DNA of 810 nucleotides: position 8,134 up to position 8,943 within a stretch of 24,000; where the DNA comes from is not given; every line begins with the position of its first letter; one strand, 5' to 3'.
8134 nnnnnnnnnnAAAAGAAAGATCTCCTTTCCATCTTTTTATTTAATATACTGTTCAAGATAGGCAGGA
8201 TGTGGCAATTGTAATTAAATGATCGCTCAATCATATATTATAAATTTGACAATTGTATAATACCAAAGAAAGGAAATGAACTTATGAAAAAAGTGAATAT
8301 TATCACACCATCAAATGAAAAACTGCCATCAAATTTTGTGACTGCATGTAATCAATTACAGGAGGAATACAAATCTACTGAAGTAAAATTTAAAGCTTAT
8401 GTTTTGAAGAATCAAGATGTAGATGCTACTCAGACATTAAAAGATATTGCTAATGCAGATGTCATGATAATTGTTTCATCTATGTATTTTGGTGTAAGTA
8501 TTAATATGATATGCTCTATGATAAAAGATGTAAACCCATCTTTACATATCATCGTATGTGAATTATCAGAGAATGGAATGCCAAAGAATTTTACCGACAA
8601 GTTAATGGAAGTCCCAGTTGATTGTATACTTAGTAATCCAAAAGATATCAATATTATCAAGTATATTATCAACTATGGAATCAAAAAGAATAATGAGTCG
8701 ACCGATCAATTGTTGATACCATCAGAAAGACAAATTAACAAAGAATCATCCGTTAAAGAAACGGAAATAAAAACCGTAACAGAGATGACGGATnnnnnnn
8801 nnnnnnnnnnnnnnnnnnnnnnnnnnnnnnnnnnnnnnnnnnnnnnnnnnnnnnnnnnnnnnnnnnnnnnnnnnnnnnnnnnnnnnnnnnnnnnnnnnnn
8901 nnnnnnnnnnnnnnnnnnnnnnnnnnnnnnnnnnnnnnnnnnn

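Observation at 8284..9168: Phage-encoded Spo0A-like regulator with a phosphorylation-dead pseudo-receiver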

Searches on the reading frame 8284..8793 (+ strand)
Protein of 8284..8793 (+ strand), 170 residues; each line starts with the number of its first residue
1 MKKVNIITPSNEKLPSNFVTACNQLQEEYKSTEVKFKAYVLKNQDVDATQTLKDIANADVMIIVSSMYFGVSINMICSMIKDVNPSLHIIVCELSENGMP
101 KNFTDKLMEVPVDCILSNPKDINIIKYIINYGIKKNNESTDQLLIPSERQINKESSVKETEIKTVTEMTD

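Call 22: search_protein_representatives(protein=window:8284-8793:+)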
Query: 170 residues. Proteins with E-value up to 0.001 (for the whole library): 3; up to 1e-10: 1; up to 1e-30: 1. The best 3 are listed.
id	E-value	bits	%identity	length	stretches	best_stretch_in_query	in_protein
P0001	4.4e-102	354.6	100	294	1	1-170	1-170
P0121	2.3e-04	37.4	33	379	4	103-136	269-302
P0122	2.4e-04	37.3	32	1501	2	86-132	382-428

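Call 91: search_solved_structures(query=window:8284-8700:+, max_evalue=10, show_alignments=2)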
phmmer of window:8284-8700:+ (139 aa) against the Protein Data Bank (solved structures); distinct sequences matched with E-value up to 10: 0.
